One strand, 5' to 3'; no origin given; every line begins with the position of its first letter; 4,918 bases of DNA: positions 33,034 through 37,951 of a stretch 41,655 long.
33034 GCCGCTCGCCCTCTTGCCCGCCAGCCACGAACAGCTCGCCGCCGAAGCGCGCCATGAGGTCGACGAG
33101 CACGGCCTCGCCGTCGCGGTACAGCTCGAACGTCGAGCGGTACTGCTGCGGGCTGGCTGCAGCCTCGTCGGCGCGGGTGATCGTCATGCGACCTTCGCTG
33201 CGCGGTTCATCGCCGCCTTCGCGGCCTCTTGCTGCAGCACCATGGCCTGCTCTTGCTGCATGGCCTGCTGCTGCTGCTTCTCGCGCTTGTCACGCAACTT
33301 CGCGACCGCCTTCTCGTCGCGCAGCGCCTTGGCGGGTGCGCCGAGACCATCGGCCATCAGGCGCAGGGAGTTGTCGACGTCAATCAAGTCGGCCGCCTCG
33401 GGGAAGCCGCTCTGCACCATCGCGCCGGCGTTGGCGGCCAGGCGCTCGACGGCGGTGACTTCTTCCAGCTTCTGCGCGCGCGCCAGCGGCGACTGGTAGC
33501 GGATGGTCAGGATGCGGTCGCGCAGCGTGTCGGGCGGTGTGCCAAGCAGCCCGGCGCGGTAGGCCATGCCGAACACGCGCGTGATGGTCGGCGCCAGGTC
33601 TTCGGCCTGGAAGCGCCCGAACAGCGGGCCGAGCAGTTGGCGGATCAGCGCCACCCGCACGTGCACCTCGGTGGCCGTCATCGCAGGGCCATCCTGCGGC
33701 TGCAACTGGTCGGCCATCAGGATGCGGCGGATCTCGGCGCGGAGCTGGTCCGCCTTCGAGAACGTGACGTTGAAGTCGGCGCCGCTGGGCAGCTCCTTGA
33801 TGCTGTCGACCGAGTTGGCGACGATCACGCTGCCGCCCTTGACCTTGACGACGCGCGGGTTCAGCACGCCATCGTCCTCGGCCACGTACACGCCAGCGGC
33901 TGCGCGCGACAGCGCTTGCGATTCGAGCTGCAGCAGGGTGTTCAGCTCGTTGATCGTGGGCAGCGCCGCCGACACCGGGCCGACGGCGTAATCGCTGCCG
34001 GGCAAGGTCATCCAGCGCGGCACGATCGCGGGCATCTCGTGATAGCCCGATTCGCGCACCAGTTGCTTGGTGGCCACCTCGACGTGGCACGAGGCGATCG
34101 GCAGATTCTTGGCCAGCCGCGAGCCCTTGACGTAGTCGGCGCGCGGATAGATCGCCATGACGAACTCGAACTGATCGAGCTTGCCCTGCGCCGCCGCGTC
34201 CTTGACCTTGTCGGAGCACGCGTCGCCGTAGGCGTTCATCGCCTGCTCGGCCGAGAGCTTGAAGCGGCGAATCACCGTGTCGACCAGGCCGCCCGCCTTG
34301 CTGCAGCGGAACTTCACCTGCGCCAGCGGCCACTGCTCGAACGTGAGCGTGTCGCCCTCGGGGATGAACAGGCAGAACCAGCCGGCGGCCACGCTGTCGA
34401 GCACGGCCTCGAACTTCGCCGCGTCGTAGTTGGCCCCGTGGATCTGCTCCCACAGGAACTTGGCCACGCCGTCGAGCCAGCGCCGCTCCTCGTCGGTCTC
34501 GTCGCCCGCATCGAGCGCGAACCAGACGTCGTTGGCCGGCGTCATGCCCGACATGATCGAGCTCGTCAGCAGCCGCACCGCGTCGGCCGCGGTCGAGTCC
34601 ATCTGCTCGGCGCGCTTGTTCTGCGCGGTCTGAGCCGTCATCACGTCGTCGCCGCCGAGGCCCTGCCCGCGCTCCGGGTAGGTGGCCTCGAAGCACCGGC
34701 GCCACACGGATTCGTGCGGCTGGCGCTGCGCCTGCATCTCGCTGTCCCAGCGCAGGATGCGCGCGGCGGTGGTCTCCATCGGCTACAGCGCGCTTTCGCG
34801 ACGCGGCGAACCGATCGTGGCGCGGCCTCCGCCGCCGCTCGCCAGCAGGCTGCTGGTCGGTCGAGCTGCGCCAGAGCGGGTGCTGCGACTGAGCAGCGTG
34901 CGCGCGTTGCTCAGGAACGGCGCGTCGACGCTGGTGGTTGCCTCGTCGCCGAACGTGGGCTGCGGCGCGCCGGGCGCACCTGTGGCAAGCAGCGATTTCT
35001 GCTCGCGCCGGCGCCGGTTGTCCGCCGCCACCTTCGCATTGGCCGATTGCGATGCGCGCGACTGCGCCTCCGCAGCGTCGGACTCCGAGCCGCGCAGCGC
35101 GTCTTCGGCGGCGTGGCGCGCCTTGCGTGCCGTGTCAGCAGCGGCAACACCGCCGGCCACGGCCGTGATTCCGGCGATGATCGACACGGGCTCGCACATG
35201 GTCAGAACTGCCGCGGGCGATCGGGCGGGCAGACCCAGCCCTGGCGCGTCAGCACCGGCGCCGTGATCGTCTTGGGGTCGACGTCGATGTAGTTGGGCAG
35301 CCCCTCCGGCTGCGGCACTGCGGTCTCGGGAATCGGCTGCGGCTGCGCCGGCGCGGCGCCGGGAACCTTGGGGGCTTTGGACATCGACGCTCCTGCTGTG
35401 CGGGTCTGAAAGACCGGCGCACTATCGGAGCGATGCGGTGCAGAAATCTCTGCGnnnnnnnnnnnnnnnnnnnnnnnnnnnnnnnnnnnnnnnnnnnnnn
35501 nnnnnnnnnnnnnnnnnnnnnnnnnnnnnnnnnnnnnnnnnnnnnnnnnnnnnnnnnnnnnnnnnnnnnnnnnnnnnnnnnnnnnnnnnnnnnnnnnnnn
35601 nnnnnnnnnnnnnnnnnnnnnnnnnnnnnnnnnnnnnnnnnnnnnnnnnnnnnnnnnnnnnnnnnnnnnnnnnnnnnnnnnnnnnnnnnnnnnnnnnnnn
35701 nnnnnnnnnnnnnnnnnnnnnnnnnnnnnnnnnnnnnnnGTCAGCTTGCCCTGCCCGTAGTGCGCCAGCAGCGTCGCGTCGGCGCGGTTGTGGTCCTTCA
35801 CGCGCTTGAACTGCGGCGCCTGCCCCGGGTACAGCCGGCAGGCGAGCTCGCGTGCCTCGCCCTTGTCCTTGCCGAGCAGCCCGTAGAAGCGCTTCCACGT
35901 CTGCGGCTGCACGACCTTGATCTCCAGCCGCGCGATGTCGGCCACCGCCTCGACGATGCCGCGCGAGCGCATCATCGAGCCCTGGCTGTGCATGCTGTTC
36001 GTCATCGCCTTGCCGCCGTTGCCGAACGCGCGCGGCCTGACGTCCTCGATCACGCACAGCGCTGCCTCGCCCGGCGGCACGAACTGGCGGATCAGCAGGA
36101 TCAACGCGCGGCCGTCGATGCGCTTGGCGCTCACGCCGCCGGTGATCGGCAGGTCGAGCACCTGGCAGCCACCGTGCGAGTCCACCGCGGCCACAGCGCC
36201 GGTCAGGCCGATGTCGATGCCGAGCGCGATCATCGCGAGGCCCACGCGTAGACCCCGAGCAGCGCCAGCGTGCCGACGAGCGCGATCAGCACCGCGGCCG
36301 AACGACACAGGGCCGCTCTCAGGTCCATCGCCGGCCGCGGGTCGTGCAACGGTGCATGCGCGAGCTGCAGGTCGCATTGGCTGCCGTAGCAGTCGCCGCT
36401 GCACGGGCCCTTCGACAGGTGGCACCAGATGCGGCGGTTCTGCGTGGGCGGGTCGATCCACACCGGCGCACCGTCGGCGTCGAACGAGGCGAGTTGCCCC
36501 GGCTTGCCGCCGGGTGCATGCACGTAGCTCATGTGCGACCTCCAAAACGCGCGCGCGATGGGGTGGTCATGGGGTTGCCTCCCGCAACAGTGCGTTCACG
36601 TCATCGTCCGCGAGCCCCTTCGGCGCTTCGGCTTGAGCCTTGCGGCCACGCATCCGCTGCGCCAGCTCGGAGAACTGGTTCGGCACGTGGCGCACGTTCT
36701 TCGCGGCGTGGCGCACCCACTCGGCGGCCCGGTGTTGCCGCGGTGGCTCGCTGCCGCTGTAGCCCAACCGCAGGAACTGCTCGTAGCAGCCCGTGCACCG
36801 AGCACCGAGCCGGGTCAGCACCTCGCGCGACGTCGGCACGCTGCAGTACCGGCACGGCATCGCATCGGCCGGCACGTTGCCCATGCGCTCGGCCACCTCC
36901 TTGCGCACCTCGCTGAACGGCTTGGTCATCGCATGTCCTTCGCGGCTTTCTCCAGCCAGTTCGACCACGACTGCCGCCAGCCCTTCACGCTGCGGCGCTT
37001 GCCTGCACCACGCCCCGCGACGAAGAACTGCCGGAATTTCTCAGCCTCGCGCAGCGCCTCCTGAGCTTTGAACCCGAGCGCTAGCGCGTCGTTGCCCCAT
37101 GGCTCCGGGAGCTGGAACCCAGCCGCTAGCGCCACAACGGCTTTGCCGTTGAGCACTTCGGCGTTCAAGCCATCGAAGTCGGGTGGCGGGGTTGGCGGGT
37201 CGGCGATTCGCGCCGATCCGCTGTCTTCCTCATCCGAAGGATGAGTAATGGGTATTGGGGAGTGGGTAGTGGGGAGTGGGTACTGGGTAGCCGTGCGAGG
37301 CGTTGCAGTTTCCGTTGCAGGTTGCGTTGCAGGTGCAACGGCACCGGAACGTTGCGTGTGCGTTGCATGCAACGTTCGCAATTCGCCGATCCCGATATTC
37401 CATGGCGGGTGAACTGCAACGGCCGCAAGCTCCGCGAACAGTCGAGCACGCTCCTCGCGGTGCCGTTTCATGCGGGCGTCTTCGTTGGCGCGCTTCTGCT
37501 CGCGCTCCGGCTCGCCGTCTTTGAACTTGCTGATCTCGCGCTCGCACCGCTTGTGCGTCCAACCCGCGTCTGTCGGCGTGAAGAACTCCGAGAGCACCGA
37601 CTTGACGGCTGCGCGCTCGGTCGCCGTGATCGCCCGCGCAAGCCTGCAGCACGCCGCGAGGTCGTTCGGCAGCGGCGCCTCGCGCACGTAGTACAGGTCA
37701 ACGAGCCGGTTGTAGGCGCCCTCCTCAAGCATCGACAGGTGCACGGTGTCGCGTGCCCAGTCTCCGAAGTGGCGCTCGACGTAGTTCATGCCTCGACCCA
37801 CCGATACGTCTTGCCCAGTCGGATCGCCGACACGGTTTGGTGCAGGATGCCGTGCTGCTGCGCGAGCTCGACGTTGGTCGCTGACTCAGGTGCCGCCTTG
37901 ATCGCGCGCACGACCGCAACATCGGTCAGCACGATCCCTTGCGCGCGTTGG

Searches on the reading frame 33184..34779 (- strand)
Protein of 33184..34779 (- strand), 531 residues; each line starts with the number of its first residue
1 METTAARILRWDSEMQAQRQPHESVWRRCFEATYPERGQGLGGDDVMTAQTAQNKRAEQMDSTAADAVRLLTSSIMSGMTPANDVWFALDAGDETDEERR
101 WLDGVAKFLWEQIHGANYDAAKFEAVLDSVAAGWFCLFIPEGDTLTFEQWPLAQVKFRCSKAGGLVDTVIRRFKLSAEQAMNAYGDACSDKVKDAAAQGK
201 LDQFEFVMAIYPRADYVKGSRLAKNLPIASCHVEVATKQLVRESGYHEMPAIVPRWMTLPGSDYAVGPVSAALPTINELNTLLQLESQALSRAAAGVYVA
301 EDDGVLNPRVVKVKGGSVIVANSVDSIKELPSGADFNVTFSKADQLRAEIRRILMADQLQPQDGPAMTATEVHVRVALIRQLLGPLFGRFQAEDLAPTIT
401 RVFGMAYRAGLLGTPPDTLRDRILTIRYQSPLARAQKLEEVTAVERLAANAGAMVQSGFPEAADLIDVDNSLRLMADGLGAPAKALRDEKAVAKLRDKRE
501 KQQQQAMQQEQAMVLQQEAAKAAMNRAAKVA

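Call 4: search_protein_families(library=pfam, proteins=[window:33184-34779:-], max_evalue=0.01)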
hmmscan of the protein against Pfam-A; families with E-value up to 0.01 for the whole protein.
window:33184-34779:- (531 aa): 1 family
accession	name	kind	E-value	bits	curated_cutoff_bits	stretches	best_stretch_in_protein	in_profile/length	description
PF12236.14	Head-tail_con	-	7.1e-101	338.5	27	1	13-485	9-488/489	Bacteriophage head to tail connecting protein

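Call 5: search_protein_families(library=phrogs, proteins=[window:33184-34779:-], max_evalue=0.01)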
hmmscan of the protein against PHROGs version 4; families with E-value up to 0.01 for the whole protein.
window:33184-34779:- (531 aa): 4 families
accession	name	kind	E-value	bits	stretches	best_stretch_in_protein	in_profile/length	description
phrog_332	-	connector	4e-131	439.1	1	1-526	7-545/560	head-tail adaptor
phrog_21643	-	unknown function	1.3e-56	192.7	1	280-529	5-254/268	-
phrog_449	-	connector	1.4e-33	117.2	1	13-525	13-514/520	head-tail adaptor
phrog_21528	-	unknown function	2.1e-32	113.4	1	5-216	3-219/224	-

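Call 8: search_dna_similar(query=window:33184-34779:-, collection=phages, mode=protein, max_rows=30)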
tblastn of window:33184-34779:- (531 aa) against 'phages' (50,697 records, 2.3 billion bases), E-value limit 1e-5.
Records with a match: 250; places in all: 251; records where one place covers at least 80% of the query: 237.
Best place of each record, by identity: <60% 250.
By first word of the organism name: Vibrio 95; Pelagibacter 23; Pseudomonas 16; Escherichia 15; Xanthomonas 15; Caudoviricetes 12; Salmonella 12; Acinetobacter 6; Liberibacter 6; Bordetella 5; and 21 more.
By host as written in the record: - 100; Candidatus Pelagibacter ubique HTCC1062 14; Vibrio cholerae 2095 9; Vibrio cholerae 7; Xanthomonas albilineans CFBP2523 6; Pseudomonas aeruginosa PA14 5; Vibrio splendidus 5; Candidatus Pelagibacter sp. HTCC1062 4; and 69 more.
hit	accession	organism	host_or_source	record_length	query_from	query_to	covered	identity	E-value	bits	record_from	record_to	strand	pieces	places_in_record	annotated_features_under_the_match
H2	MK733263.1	Yersinia phage YeP5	Yersinia enterocolitica JL2002-6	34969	1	497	94%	54.6%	1e-169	537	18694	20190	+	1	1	hypothetical protein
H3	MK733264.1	Yersinia phage YeP6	Yersinia enterocolitica JL2004-21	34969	1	497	94%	54.6%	1e-169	537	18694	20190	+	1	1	hypothetical protein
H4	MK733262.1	Yersinia phage YeP4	Yersinia enterocolitica LN1996-YE105.5R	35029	1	497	94%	54.6%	1e-169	537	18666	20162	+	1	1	head to tail connecting protein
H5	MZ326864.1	Alcaligenes phage Piluca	Alcaligenes faecalis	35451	1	496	93%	40.9%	4e-116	383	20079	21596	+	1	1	portal protein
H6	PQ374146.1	Acinetobacter phage TPWB-05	Acinetobacter sp.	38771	6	492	92%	41.5%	7e-115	379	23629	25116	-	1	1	head-tail adaptor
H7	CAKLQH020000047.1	Acinetobacter phage MD-2021a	not known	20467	1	496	93%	40.7%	4e-115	380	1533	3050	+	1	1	tail protein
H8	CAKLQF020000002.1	Acinetobacter phage MD-2021a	not known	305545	1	496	93%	40.7%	5e-115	380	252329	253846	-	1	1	tail protein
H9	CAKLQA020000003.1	Acinetobacter phage MD-2021a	not known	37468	1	501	94%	39.3%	1e-106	356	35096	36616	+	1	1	tail protein | Uncharacterised protein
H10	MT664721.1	Escherichia phage vB_EcoM_APEC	Escherichia coli APEC O78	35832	1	497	94%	37.1%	6e-99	333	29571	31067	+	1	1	head-to-tail connecting protein | hypothetical protein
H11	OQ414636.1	Pelagibacter phage EXVC032P Baldr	Candidadtus Pelagibacter sp. HTCC1062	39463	13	499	92%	36.2%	5e-84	290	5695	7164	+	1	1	head-tail connector protein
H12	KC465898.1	Pelagibacter phage HTVC010P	Candidatus Pelagibacter ubique HTCC1062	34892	14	492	90%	31.8%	2e-66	239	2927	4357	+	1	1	head-tail connector protein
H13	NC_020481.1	Pelagibacter phage HTVC010P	Candidatus Pelagibacter ubique HTCC1062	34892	14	492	90%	31.8%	2e-66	239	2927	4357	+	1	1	head-tail adaptor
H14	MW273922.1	Pelagibacter phage HTVC034P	Candidatus Pelagibacter sp. HTCC1062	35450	4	492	92%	30.6%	2e-63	230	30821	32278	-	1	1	head-tail connector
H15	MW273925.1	Pelagibacter phage HTVC203P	Candidatus Pelagibacter sp. FZCC0015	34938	4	492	92%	30.6%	3e-61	224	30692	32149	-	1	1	head-tail connector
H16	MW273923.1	Pelagibacter phage HTVC035P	Candidatus Pelagibacter sp. HTCC1062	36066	4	498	93%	30.0%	2e-56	209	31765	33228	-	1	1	head-tail connector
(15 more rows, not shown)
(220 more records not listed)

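Call 9: get_annotated_region(hit=H4, flank=9000)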
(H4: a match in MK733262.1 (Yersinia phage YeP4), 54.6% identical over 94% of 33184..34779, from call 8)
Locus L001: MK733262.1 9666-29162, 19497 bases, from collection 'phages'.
description: Yersinia phage YeP4, complete genome.
organism: Yersinia phage YeP4 (NCBI taxid 2562812)
taxonomy: Viruses; Duplodnaviria; Heunggongvirae; Uroviricota; Caudoviricetes
host: Yersinia enterocolitica LN1996-YE105.5R; source: -; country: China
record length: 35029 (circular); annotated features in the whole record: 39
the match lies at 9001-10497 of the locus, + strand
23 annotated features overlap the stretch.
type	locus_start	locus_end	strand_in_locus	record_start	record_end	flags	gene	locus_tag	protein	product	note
CDS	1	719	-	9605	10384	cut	-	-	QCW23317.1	hypothetical protein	-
CDS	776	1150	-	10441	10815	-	-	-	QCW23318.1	hypothetical protein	-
CDS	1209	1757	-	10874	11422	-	-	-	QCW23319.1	hypothetical protein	-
CDS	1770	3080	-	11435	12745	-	-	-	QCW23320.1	hypothetical protein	-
CDS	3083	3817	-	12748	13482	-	-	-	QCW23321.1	hypothetical protein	-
CDS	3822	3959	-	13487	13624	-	-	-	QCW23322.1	hypothetical protein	-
CDS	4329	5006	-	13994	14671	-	-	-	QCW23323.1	repressor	-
CDS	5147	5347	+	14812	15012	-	-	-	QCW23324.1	hypothetical protein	-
CDS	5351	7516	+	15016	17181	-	-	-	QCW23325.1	DNA primase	-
CDS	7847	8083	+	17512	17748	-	-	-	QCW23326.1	hypothetical protein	-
CDS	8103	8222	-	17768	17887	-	-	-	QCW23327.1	hypothetical protein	-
CDS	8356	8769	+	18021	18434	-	-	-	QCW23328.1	hypothetical protein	-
CDS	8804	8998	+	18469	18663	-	-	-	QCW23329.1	hypothetical protein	-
CDS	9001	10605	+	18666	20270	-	-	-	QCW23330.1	head to tail connecting protein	-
CDS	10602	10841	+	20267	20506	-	-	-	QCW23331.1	hypothetical protein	-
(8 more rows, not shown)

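Call 10: get_annotated_region(hit=H5, flank=9000)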
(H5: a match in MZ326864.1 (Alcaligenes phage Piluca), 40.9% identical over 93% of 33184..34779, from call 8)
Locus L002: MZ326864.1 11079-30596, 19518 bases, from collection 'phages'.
description: Alcaligenes phage Piluca, complete genome.
organism: Alcaligenes phage Piluca (NCBI taxid 2859649)
taxonomy: Viruses; Duplodnaviria; Heunggongvirae; Uroviricota; Caudoviricetes
host: Alcaligenes faecalis; source: wastewater collected; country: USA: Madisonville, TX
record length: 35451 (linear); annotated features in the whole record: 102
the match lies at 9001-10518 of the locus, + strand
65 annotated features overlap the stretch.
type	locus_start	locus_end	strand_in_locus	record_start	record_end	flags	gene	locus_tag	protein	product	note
CDS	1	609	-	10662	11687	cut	-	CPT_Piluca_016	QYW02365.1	hypothetical protein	-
regulatory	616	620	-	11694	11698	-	-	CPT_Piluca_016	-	ribosome_binding_site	-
CDS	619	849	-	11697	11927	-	-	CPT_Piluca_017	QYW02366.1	hypothetical protein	-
CDS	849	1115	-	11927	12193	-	-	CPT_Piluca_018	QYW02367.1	hypothetical protein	-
regulatory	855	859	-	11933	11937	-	-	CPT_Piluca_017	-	ribosome_binding_site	-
regulatory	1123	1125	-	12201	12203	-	-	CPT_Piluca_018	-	ribosome_binding_site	-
CDS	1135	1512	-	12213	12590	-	-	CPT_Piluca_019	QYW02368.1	hypothetical protein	-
regulatory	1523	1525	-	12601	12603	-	-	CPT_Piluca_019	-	ribosome_binding_site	-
regulatory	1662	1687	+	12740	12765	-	-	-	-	terminator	-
CDS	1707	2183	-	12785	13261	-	-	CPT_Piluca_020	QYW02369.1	hypothetical protein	-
regulatory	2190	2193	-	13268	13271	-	-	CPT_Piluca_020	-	ribosome_binding_site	-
CDS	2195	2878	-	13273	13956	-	-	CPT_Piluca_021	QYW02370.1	immunity repressor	BLASTp: NP_037735.1, Escherichia virus HK97, E = 4.87402e-15 InterProScan: ''InterPro:IPR010982''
regulatory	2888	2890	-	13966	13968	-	-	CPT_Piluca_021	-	ribosome_binding_site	-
regulatory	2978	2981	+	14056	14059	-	-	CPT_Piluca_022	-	ribosome_binding_site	-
CDS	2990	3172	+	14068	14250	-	-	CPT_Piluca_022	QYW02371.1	Cro-like lytic repressor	BLASTp: NP_059607.1, Salmonella virus P22, E = 2.50522e-10InterProScan: ''InterPro:IPR010982''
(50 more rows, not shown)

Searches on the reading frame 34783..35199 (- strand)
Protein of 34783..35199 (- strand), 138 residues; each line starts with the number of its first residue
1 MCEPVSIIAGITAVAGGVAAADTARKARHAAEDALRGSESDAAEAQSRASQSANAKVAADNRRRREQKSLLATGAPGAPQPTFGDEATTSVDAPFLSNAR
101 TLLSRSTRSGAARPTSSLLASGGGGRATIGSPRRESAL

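Call 43: search_protein_families(library=pfam, proteins=[window:34783-35199:-], max_evalue=0.01)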
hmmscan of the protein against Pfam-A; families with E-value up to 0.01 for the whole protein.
window:34783-35199:- (138 aa): 1 family
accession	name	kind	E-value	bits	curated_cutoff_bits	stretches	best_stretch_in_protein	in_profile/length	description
PF24072.1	T7_gp14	-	0.00034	21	27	1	1-67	1-58/187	T7 virus internal virion protein gp14 family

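Call 51: search_protein_families(library=phrogs, proteins=[window:34783-35199:-], max_evalue=5)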
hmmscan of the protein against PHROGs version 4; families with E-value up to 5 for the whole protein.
window:34783-35199:- (138 aa): 2 families
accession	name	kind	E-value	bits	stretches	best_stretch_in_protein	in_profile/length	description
phrog_805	-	head and packaging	0.0005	21.2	1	1-67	1-68/189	internal virion protein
phrog_418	-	head and packaging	0.005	17.9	1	1-68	1-66/166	internal virion protein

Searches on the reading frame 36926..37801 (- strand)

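Call 114: search_protein_families(library=pfam, proteins=[window:36926-37801:-], max_evalue=0.001)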
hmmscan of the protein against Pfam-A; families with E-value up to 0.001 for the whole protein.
window:36926-37801:- (291 aa): 1 family
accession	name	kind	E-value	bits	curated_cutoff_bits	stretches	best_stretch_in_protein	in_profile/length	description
PF07120.17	DUF1376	-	4.8e-29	101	30.1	1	6-90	1-85/86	Protein of unknown function (DUF1376)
